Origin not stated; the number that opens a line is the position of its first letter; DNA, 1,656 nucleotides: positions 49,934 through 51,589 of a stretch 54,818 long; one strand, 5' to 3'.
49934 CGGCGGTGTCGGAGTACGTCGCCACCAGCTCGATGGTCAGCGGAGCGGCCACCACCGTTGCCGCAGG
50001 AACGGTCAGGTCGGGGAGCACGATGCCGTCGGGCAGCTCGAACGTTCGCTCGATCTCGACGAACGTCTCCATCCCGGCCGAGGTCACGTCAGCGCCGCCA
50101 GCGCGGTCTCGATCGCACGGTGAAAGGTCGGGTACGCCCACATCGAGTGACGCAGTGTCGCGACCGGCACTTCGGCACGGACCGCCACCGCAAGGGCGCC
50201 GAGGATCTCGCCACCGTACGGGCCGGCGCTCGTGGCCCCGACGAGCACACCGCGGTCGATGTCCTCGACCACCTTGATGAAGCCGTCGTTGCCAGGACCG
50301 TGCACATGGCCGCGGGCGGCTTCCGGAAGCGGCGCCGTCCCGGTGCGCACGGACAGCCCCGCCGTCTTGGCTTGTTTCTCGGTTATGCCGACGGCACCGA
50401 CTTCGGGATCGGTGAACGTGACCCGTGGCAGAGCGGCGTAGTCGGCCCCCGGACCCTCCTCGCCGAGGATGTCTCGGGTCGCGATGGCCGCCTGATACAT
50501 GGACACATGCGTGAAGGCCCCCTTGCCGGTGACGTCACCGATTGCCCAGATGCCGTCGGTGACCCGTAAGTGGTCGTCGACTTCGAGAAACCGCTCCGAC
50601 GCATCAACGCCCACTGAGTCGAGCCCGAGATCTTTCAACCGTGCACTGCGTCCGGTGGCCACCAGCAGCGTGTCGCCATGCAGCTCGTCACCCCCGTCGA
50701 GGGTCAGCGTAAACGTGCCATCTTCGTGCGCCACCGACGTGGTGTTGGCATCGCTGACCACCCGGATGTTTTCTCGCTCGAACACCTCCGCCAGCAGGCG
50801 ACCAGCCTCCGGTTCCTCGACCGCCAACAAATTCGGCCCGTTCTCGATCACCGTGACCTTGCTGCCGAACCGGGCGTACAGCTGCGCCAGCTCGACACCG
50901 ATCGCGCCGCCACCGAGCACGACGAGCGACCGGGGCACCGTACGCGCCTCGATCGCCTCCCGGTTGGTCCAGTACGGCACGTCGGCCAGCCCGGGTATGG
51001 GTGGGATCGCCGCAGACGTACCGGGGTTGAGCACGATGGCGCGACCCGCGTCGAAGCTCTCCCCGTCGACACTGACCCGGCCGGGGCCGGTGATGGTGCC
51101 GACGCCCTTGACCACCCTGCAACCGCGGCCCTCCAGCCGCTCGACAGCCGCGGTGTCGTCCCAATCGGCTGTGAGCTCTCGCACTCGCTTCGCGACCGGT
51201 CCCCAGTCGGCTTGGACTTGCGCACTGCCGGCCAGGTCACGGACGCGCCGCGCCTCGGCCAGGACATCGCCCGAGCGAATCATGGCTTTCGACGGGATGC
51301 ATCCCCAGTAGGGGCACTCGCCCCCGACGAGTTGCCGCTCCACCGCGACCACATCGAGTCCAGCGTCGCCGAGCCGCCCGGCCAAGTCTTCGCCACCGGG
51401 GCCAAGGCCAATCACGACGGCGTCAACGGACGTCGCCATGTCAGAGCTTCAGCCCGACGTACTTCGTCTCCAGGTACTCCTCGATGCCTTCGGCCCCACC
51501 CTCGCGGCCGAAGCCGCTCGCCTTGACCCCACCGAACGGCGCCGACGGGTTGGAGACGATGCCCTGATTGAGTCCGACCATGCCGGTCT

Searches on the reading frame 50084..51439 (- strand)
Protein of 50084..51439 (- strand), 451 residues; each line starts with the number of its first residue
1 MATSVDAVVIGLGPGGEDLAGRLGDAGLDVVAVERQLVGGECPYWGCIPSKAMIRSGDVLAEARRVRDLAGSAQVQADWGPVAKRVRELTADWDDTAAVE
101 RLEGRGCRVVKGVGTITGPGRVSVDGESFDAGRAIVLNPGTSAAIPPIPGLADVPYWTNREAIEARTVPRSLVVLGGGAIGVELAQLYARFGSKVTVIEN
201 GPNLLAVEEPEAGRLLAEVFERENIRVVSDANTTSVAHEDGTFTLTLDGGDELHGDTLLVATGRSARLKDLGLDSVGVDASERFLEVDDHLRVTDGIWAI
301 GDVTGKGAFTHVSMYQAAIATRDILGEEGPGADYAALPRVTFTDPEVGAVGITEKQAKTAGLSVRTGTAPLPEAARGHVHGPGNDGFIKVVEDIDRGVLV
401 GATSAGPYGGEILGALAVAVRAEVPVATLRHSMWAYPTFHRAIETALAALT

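Call 53: search_protein_families(library=ncbifam, proteins=[window:50084-51439:-], max_evalue=1e-10)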
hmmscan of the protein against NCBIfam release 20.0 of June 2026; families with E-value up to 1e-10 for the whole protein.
window:50084-51439:- (451 aa): 30 families (the best 25 are shown)
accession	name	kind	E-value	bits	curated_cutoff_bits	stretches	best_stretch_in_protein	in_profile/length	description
TIGR01350.1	lipoamide_DH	equivalog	1.9e-92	310.4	408.8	1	5-449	2-453/461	dihydrolipoyl dehydrogenase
NF004992.0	PRK06370.1-4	equivalog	5.7e-92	308.5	629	1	2-450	2-455/459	FAD-containing oxidoreductase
NF004991.0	PRK06370.1-3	subfamily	6.2e-89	298.9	620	1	5-446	36-483/509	FAD-containing oxidoreductase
TIGR02053.1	MerA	equivalog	1.3e-87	294.7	454.45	1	6-447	2-450/465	mercury(II) reductase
NF004990.0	PRK06370.1-1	equivalog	1.9e-78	264.2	842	1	1-450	1-455/459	FAD-containing oxidoreductase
NF010311.1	PRK13748.1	subfamily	2.2e-71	241.4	600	1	6-443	99-541/560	mercury(II) reductase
NF004946.0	PRK06292.2-4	subfamily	1.6e-67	228.3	634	1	4-448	3-468/487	dihydrolipoyl dehydrogenase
NF004947.0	PRK06292.2-5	equivalog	4e-65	220.5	592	1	5-448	4-456/474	dihydrolipoyl dehydrogenase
NF005884.0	PRK07846.1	equivalog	5.5e-64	216.4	501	1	5-450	4-451/454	mycothione reductase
NF004943.0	PRK06292.2-1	equivalog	8.7e-60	202.8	432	1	3-448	2-453/456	dihydrolipoyl dehydrogenase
NF005572.0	PRK07251.1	equivalog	1.6e-59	201.8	537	1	5-441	4-430/438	FAD-containing oxidoreductase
NF005883.0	PRK07845.1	equivalog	4.2e-59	200.7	479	1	7-446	5-455/466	NAD(P)H-quinone dehydrogenase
NF003585.0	PRK05249.1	equivalog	8.8e-59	199.3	465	1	3-446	5-453/464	Si-specific NAD(P)(+) transhydrogenase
NF040477.1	chlor_oxi_RclA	equivalog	1.8e-58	198.3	740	1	5-445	4-435/441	reactive chlorine resistance oxidoreductase RclA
NF041853.1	hythiocyan_redase_MerA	equivalog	3.8e-57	194.1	650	1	132-443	122-434/440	hypothiocyanous acid reductase MerA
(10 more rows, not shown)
